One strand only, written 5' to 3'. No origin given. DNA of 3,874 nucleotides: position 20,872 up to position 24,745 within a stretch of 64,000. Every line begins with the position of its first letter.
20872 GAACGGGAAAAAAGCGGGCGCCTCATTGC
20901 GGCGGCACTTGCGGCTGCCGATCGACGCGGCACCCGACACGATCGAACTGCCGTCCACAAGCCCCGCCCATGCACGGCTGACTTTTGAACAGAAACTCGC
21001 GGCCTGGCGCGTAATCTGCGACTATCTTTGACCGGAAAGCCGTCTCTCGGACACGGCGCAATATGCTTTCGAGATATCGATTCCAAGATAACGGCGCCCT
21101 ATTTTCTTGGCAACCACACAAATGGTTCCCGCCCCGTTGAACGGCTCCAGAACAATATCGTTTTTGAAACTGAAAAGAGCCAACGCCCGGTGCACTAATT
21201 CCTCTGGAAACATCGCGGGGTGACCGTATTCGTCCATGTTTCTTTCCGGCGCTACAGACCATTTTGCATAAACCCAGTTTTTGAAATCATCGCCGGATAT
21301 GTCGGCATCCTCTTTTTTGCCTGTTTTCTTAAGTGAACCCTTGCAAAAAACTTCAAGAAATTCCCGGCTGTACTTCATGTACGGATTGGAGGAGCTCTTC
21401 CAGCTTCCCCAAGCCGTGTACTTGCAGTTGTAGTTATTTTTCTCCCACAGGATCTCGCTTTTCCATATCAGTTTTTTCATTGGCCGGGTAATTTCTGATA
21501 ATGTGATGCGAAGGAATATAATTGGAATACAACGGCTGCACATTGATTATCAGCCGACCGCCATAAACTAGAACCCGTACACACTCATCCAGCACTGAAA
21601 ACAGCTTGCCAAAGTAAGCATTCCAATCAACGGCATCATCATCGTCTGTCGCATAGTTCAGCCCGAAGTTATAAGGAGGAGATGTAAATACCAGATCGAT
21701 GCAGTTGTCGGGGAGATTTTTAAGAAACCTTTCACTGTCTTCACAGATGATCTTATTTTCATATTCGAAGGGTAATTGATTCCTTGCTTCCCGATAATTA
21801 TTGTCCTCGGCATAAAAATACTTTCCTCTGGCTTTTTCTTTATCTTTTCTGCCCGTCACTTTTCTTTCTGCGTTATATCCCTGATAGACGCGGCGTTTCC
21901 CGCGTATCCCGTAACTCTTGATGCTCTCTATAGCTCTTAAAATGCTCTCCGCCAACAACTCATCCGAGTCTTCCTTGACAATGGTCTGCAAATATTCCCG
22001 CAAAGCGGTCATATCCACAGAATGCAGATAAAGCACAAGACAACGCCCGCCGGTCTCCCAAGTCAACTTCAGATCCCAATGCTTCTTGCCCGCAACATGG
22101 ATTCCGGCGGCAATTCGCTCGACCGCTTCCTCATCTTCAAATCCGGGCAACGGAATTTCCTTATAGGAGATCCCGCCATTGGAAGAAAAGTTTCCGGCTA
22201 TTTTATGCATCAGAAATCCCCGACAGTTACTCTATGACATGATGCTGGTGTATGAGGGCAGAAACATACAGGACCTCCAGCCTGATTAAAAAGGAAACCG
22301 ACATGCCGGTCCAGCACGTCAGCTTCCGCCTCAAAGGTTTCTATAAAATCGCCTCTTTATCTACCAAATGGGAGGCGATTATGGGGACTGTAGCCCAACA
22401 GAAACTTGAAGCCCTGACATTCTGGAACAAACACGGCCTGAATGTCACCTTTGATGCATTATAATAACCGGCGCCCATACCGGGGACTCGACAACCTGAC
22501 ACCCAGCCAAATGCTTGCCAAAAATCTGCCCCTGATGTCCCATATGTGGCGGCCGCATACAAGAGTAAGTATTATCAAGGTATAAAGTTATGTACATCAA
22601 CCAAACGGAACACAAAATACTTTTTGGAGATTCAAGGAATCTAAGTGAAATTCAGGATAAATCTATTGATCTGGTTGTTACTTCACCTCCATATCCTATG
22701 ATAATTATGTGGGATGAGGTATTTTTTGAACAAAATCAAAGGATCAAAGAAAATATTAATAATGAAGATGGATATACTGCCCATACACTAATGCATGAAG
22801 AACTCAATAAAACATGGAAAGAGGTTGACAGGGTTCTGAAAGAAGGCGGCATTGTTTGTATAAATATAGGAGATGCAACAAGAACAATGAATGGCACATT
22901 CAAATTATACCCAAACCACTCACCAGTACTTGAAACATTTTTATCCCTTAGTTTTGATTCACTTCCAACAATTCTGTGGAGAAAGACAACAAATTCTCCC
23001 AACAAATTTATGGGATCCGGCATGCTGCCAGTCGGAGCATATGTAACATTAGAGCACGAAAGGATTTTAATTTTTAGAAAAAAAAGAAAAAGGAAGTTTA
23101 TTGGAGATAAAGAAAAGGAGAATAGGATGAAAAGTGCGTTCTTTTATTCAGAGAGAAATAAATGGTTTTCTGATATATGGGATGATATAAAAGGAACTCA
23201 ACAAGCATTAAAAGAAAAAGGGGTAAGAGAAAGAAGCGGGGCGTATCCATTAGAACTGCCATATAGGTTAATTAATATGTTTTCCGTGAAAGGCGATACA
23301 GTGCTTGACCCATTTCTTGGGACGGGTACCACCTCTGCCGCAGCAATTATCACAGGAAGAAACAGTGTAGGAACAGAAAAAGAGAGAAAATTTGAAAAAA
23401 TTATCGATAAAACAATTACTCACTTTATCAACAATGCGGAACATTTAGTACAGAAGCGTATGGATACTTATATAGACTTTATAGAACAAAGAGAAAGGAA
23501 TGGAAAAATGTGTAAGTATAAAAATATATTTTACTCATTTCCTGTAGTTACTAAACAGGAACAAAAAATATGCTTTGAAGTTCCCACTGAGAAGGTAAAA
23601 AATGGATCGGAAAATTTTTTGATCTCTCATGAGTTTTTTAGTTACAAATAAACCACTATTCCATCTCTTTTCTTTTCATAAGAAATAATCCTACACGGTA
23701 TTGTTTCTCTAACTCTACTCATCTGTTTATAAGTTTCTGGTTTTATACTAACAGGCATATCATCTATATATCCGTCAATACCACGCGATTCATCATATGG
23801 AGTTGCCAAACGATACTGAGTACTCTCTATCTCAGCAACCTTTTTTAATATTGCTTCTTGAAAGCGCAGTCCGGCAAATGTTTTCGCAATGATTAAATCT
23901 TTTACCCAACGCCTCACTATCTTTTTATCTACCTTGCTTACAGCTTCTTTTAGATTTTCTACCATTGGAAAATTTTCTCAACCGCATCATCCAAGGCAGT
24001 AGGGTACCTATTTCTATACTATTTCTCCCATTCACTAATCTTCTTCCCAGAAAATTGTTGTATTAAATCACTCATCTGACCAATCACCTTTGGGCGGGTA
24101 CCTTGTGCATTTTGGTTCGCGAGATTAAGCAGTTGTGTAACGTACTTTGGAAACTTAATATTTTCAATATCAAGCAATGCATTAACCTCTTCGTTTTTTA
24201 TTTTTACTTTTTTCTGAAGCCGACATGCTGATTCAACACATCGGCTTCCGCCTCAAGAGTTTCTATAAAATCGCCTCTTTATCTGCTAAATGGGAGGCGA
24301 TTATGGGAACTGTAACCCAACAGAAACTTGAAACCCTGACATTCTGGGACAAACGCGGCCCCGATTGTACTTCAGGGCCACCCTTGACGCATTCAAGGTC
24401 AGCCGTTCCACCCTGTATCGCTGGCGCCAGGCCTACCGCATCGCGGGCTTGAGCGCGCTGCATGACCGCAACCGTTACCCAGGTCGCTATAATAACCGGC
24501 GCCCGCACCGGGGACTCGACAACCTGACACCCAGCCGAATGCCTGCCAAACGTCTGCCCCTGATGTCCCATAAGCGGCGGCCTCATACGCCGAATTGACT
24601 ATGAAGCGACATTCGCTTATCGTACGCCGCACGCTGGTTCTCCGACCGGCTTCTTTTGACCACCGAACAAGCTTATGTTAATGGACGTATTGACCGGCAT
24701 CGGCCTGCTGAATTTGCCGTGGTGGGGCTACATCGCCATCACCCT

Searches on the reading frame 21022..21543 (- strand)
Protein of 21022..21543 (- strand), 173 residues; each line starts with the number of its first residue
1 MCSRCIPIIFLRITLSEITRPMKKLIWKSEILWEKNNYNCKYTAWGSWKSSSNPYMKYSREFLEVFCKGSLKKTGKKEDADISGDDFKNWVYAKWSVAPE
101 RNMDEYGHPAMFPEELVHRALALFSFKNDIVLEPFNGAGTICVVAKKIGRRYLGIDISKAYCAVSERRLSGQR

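Call 72: search_protein_families(library=pfam, proteins=[window:21022-21543:-], max_evalue=0.001)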
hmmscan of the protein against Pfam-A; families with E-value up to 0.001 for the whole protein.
window:21022-21543:- (173 aa): 1 family
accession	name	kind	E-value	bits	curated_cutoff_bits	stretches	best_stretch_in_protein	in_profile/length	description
PF01555.25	N6_N4_Mtase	-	1.6e-22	81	26.7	1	24-166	70-220/221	DNA methylase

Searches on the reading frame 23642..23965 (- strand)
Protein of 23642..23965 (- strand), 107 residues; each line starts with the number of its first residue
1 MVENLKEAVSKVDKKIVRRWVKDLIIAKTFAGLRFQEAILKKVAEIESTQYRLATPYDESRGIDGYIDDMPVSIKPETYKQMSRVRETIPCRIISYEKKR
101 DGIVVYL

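Call 72: search_protein_families(library=pfam, proteins=[window:23642-23965:-], max_evalue=0.001)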
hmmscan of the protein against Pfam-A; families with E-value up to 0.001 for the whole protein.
window:23642-23965:- (107 aa): 1 family
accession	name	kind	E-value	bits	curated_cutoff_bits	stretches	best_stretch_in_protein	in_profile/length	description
PF09568.16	RE_MjaI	-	2.1e-38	132.2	22.7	1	1-105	59-164/164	MjaI restriction endonuclease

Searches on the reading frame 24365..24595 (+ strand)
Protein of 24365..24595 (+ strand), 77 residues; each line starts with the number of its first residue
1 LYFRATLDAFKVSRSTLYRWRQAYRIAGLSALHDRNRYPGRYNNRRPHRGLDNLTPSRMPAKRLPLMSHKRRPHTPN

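Call 71: search_protein_families(library=ncbifam, proteins=[window:24365-24595:+], max_evalue=0.1)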
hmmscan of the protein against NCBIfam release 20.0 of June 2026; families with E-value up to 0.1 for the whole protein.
seq(77 aa): 4 families
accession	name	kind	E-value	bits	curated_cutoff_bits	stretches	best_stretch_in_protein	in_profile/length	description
NF033577.2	transpos_IS481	equivalog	1.5e-08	34.6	224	2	6-40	19-53/284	IS481 family transposase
NF033516.0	transpos_IS3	equivalog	2.1e-05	23.9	160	2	5-36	19-50/369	IS3 family transposase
NF033545.0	transpos_IS630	equivalog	4e-05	23.2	100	1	8-41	20-52/299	IS630 family transposase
NF049902.1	FTL_1293_fam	exception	0.091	12.9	170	0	8-28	30-50/150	FTL_1293 family small RNA FtrC-regulated protein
